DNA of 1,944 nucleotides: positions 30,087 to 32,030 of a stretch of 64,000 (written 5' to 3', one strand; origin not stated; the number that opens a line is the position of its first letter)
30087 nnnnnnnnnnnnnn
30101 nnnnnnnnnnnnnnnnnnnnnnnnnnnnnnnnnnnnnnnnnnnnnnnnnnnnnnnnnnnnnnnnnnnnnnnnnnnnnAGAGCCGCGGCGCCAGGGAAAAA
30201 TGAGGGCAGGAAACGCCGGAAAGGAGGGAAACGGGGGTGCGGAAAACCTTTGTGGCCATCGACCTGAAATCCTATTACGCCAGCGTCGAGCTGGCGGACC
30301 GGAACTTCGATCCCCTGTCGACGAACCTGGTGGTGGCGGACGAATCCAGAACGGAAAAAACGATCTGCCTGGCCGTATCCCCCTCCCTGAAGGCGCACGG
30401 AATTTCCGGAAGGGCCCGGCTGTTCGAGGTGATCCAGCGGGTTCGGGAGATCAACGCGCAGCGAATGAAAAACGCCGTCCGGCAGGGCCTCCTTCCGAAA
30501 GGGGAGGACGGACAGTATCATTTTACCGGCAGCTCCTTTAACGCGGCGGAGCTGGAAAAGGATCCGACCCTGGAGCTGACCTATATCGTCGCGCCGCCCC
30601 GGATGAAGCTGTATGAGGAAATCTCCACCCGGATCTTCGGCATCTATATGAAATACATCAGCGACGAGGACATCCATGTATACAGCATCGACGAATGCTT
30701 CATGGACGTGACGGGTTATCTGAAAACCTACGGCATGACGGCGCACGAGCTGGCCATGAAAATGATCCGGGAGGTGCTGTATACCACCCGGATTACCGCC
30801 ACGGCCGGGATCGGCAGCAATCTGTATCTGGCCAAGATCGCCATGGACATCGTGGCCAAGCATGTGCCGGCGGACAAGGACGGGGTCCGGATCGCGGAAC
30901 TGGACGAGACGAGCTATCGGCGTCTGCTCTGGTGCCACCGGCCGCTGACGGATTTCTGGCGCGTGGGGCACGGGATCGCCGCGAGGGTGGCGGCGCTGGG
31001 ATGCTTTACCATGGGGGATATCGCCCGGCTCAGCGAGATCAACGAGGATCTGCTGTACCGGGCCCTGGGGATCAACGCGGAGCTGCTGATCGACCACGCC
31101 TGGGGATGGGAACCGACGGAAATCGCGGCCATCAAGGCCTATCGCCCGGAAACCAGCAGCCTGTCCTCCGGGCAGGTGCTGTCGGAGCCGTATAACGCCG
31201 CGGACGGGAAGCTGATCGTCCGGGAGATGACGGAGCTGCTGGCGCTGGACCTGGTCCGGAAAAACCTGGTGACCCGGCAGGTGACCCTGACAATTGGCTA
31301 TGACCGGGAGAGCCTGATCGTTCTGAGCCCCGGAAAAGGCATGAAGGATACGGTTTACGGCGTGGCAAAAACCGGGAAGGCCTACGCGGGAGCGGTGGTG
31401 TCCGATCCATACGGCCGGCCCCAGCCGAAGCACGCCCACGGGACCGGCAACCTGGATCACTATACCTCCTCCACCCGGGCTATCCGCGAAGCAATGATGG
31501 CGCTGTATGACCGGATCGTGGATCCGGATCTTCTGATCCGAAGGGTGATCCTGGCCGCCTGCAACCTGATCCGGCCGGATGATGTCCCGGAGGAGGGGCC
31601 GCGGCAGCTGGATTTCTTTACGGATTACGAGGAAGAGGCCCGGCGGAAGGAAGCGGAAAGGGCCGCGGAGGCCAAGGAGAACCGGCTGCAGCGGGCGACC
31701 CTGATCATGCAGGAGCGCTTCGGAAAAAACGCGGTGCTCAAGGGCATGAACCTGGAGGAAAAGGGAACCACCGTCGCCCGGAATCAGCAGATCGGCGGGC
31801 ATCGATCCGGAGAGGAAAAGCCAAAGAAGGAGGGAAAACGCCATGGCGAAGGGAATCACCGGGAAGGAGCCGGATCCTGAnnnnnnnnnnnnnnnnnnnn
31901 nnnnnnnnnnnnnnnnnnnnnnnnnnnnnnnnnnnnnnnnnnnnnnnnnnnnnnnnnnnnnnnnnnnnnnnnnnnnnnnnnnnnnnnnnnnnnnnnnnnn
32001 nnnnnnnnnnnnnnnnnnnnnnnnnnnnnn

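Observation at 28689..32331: Self-regulated mutagenesis cassette with a readable operator: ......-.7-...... occurs twice at the promoter of an HTH-S24 repressor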

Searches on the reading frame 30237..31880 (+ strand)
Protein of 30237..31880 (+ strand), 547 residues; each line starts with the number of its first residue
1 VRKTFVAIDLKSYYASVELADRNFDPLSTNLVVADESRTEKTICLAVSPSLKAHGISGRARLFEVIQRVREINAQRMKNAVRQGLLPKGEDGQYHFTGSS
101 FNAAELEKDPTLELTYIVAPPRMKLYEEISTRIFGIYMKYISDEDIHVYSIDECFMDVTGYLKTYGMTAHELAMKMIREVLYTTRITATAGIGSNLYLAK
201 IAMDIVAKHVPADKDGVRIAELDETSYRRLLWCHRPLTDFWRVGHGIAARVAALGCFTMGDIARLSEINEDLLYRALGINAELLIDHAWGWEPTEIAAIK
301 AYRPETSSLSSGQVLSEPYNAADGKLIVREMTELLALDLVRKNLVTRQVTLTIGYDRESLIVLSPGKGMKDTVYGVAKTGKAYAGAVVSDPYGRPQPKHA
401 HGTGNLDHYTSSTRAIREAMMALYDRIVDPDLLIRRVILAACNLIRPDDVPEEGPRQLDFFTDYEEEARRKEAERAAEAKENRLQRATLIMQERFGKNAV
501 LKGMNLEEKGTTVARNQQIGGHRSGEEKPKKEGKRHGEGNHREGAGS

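Call 4: search_protein_families(library=pfam, proteins=[window:30237-31880:+], max_evalue=0.01)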
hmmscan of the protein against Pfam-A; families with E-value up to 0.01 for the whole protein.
window:30237-31880:+ (547 aa): 2 families
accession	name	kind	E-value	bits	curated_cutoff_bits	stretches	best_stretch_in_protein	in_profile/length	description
PF00817.25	IMS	-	7e-26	91.3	23.2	1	8-204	1-148/148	impB/mucB/samB family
PF11799.13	IMS_C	-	3.2e-10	40.8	20.7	1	308-459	3-108/109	impB/mucB/samB family C-terminal domain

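Call 7: search_protein_families(library=ncbifam, proteins=[window:30237-31880:+], max_evalue=1)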
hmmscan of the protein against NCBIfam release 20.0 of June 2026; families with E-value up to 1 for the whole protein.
window:30237-31880:+ (547 aa): 10 families
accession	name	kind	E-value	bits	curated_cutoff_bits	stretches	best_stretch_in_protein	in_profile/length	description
NF002848.0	PRK03103.1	subfamily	2.5e-42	144.8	381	3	116-353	72-296/410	DNA polymerase IV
NF002492.0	PRK01810.1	equivalog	8.1e-25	87.4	399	2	116-358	78-303/412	DNA polymerase IV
NF002677.0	PRK02406.1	equivalog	4.8e-21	75.3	256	1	117-301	74-243/357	DNA polymerase IV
NF002751.0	PRK02794.1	equivalog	1.9e-18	66.5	371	1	117-353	104-323/425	DNA polymerase IV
NF003015.0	PRK03858.1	subfamily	3e-17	62.8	367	1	116-356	69-292/399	DNA polymerase IV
NF002882.0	PRK03348.1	equivalog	8.5e-15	54.5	389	1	116-294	72-237/461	DNA polymerase IV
NF002292.0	PRK01216.1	equivalog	8e-14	51.4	339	1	117-266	72-209/351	DNA polymerase IV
NF002955.0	PRK03609.1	subfamily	1e-13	51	431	1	123-264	74-208/422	translesion error-prone DNA polymerase V subunit UmuC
NF002883.0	PRK03352.1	equivalog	1.6e-12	47.3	330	1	120-353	79-291/347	DNA polymerase IV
NF010731.0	PRK14133.1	equivalog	3.4e-11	42.9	362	1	117-353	70-285/352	DNA polymerase IV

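Call 34: search_dna_similar(query=window:30237-31880:+, collection=phages, mode=protein, max_rows=15)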
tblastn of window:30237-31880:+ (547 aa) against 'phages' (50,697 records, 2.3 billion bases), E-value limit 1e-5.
Records with a match: 106; places in all: 106; records where one place covers at least 80% of the query: 43.
Best place of each record, by identity: <60% 106.
By first word of the organism name: Bacillus 24; Streptococcus 23; Bacteriophage 21; Listeria 13; Acinetobacter 10; phage 4; Enterococcus 2; Staphylococcus 2; Evtepia 2; Psychrobacillus 1; and 4 more.
By host as written in the record: - 33; Listeria monocytogenes 13; Bacillus subtilis BEST7003 9; Streptococcus suis 6; Bacillus subtilis 5; Bacillus subtilis subsp. subtilis str. 168 5; Streptococcus pyogenes 3; Bacillus subtilis Delta6 3; and 26 more.
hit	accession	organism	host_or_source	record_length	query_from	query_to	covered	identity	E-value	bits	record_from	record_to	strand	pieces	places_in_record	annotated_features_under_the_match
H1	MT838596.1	Bacteriophage sp.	human fecal samples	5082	5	524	95%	59.2%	0e+0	595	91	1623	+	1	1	record has no annotation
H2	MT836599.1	Bacteriophage sp.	human fecal samples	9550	2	524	96%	58.1%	0e+0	583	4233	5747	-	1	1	record has no annotation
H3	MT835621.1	Bacteriophage sp.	human fecal samples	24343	3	524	95%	57.8%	0e+0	588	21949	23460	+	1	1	record has no annotation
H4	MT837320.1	Bacteriophage sp.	human fecal samples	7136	5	524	95%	56.9%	7e-179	561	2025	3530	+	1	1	record has no annotation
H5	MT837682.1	Bacteriophage sp.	human fecal samples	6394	3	524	95%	56.7%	0e+0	566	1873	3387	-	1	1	record has no annotation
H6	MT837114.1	Bacteriophage sp.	human fecal samples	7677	3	524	95%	56.2%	1e-180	568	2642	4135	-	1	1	record has no annotation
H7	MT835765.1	Bacteriophage sp.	human fecal samples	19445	3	524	95%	54.7%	3e-178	563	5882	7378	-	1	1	record has no annotation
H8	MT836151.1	Bacteriophage sp.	human fecal samples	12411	5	524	95%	54.3%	7e-169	536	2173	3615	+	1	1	record has no annotation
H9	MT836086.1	Bacteriophage sp.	human fecal samples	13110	1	524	96%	53.0%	1e-167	532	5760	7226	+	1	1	record has no annotation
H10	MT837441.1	Bacteriophage sp.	human fecal samples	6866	3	522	95%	52.9%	1e-162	516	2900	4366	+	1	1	record has no annotation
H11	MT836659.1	Bacteriophage sp.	human fecal samples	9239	3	522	95%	49.5%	2e-142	459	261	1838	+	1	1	record has no annotation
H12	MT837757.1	Bacteriophage sp.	human fecal samples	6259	3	525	96%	45.7%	7e-127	414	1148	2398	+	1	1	record has no annotation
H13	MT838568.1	Bacteriophage sp.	human fecal samples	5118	152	524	68%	53.4%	5e-113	373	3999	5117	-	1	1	record has no annotation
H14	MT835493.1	Bacteriophage sp.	human fecal samples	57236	2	526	96%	37.0%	5e-87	300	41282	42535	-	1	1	record has no annotation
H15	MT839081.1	Bacteriophage sp.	human fecal samples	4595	1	530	97%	35.1%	4e-86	296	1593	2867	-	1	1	record has no annotation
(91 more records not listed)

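Call 35: search_dna_similar(query=window:30237-31880:+, collection=phages, mode=protein, max_rows=60, rows=spread)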
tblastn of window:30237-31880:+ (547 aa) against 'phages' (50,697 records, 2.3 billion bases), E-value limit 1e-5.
Records with a match: 106; places in all: 106; records where one place covers at least 80% of the query: 43.
Best place of each record, by identity: <60% 106.
By first word of the organism name: Bacillus 24; Streptococcus 23; Bacteriophage 21; Listeria 13; Acinetobacter 10; phage 4; Enterococcus 2; Staphylococcus 2; Evtepia 2; Psychrobacillus 1; and 4 more.
By host as written in the record: - 33; Listeria monocytogenes 13; Bacillus subtilis BEST7003 9; Streptococcus suis 6; Bacillus subtilis 5; Bacillus subtilis subsp. subtilis str. 168 5; Streptococcus pyogenes 3; Bacillus subtilis Delta6 3; and 26 more.
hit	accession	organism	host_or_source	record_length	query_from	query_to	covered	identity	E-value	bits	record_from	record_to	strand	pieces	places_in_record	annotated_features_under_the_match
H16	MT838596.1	Bacteriophage sp.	human fecal samples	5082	5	524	95%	59.2%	0e+0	595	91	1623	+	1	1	record has no annotation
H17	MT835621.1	Bacteriophage sp.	human fecal samples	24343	3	524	95%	57.8%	0e+0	588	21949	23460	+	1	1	record has no annotation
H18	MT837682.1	Bacteriophage sp.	human fecal samples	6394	3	524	95%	56.7%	0e+0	566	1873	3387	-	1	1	record has no annotation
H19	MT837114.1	Bacteriophage sp.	human fecal samples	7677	3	524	95%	56.2%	1e-180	568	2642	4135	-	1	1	record has no annotation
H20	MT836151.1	Bacteriophage sp.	human fecal samples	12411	5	524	95%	54.3%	7e-169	536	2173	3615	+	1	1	record has no annotation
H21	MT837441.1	Bacteriophage sp.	human fecal samples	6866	3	522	95%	52.9%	1e-162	516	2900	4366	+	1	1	record has no annotation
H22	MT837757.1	Bacteriophage sp.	human fecal samples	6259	3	525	96%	45.7%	7e-127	414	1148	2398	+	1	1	record has no annotation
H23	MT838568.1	Bacteriophage sp.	human fecal samples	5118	152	524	68%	53.4%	5e-113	373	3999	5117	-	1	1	record has no annotation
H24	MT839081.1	Bacteriophage sp.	human fecal samples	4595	1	530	97%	35.1%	4e-86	296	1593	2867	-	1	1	record has no annotation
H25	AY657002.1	Streptococcus phage phi1207.3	Streptococcus pyogenes 2812A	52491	8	525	95%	27.3%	5e-30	131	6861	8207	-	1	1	SOS responce UmuC protein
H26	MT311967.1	Streptococcus phage phi29854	Streptococcus pyogenes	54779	8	525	95%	27.3%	5e-30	131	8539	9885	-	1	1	composite element phi29854 encoding mef(A) and msr(D) providing M ... | Y family DNA polymerase | Tn1270.1 encoding mef(A) and msr(D), Genbank accession no. AF227520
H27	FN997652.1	Streptococcus phage phi-SsUD.1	Streptococcus suis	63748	8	525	95%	27.2%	9e-28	124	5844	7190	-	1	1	hypothetical protein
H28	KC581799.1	Streptococcus phage phiD12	-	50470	8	525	95%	27.0%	2e-29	130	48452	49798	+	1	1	DNA polymerase IV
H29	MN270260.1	Streptococcus phage phi-SsuFJNP3_rum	Streptococcus suis FJNP3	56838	8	525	95%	27.0%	6e-28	125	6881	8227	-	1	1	putative UV-damage repair protein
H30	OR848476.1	Listeria phage LM 4-14-1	Listeria monocytogenes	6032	3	525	96%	26.7%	4e-33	140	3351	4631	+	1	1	record has no annotation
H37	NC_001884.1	Bacillus phage SPBc2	Bacillus subtilis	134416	2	524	96%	24.0%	2e-26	120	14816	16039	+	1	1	yolE: DNA polymerase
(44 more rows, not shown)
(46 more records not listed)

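Call 36: get_annotated_region(hit=H37, flank=2000)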
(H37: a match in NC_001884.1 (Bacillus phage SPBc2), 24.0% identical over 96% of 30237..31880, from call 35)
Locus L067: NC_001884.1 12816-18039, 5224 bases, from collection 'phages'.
description: Bacillus phage SPBc2, complete genome.
organism: Bacillus phage SPBc2 (NCBI taxid 2932878)
taxonomy: Viruses; Duplodnaviria; Heunggongvirae; Uroviricota; Caudoviricetes; Spbetavirus; Spbetavirus SPbeta
host: Bacillus subtilis; source: -; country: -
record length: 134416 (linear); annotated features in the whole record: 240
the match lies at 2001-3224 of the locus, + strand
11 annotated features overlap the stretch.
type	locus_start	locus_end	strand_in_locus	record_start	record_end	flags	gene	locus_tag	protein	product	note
CDS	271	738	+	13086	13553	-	yolA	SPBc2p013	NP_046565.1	YolA family protein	-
CDS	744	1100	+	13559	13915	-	yolB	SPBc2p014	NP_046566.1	hypothetical protein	-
stem_loop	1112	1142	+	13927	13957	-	-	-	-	-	-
CDS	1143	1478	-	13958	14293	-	yolC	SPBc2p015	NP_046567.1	hypothetical protein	-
CDS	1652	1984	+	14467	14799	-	yolD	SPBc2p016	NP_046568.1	YolD-like family protein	-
CDS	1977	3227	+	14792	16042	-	yolE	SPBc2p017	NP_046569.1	DNA polymerase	-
CDS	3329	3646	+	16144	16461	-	yolF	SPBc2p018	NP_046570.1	sublancin immunity protein SunI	-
stem_loop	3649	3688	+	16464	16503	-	-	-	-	-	-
CDS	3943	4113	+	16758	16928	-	yolG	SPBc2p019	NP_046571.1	bacteriocin sublancin-168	putative bacteriocin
stem_loop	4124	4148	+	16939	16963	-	-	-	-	-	-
CDS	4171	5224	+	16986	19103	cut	yolH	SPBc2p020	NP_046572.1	ABC transporter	probable bacteriocin exporter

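Call 37: get_annotated_region(hit=H26, flank=3000)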
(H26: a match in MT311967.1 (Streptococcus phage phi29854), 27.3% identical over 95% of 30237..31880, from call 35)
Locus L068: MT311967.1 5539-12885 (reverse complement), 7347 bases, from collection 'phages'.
description: Streptococcus phage phi29854, complete genome.
organism: Streptococcus phage phi29854 (NCBI taxid 2729189)
taxonomy: Viruses; Duplodnaviria; Heunggongvirae; Uroviricota; Caudoviricetes
host: Streptococcus pyogenes; source: -; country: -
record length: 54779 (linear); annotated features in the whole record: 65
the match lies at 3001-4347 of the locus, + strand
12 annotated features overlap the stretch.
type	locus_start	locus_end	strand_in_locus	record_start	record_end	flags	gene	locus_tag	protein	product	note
misc_feature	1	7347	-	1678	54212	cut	-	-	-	-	composite element phi29854 encoding mef(A) and msr(D) providing M phenotype macrolide resistance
CDS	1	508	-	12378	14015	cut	-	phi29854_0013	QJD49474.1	type II restriction-modification system restriction protein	NCBI CDD COG1401: 5-methylcytosine-specific restriction endonuclease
CDS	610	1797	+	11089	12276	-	-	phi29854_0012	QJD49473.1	type II restriction-modification system modification protein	NCBI CDD pfam00145: C-5 cytosine specific DNA methylase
CDS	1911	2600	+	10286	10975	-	-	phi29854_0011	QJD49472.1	repressor HTH transcriptional regulator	NCBI CDD COG2932: phage repressor protein; NCBI CDD cd06529: peptidase S4-like protein involoved in SOS response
CDS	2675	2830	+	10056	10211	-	-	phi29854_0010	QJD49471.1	hypothetical protein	-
CDS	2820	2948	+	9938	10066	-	-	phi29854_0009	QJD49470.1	hypothetical protein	orthologs present in multiple species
CDS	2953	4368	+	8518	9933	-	-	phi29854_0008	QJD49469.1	Y family DNA polymerase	NCBI CDD cd01700: umuC subunit of DNA polymerase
misc_feature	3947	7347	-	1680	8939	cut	-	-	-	-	Tn1270.1 encoding mef(A) and msr(D), Genbank accession no. AF227520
CDS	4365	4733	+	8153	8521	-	-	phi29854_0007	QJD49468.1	hypothetical protein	orthologs present in multiple species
CDS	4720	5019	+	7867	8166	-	-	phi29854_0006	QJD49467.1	hypothetical protein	-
CDS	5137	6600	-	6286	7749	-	msrD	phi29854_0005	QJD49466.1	macrolide-efflux pump protein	NCBI CDD COG0488: ABC transporter; macrolide-efflux pump protein MsrD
CDS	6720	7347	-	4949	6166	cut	mefA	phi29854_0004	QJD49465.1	macrolide-efflux pump protein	NCBI CDD cd06173: macrolide efflux MFS transporter; macrolide-efflux pump protein MefA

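Call 38: get_annotated_region(hit=H17, flank=4000)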
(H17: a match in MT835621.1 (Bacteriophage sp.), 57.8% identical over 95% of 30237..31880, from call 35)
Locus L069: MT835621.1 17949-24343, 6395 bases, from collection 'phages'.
description: UNVERIFIED: Bacteriophage sp. clone scaffold_315 genomic sequence.
organism: Bacteriophage sp. (NCBI taxid 38018)
taxonomy: Viruses
host: -; source: human fecal samples; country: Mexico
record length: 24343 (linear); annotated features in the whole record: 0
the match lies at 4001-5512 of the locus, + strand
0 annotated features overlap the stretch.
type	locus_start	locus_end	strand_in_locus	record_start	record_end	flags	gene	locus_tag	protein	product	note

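Call 48: search_protein_families(library=pfam, proteins=[L068:4365-4733:+, L068:4720-5019:+, L067:1652-1984:+, L068:1911-2600:+], max_evalue=1)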
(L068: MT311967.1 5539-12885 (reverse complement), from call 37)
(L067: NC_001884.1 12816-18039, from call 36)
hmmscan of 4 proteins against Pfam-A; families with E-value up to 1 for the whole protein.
L068:4365-4733:+ (122 aa): 1 family
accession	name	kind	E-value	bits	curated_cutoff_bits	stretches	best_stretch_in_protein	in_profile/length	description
PF14153.11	Spore_coat_CotO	-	0.0096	16.4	35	1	35-114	101-180/182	Spore coat protein CotO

L068:4720-5019:+ (99 aa): 1 family
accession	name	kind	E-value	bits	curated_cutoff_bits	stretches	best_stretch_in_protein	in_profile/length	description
PF19385.4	DUF5960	-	9e-32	109.8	24.1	1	11-92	1-82/83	Family of unknown function (DUF5960)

L067:1652-1984:+ (110 aa): 1 family
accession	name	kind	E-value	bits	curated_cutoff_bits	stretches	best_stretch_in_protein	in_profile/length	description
PF08863.15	YolD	-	6.9e-28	97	27.5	1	14-106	1-93/94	YolD-like protein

L068:1911-2600:+ (229 aa): 5 families
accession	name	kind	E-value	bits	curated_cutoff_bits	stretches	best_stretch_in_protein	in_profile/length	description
PF00717.28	Peptidase_S24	-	2.2e-22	79.4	23.3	1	111-220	5-116/116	Peptidase S24-like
PF01381.28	HTH_3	-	1.1e-13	51.4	23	1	7-61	1-55/55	Helix-turn-helix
PF12844.13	HTH_19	-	3.2e-08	33.8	30.2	1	6-61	3-58/64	Helix-turn-helix domain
PF13560.12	HTH_31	-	4.6e-08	33.7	27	1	6-57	5-57/64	Helix-turn-helix domain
PF01827.32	FTH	-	0.26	11.5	22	1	67-119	6-56/141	FTH domain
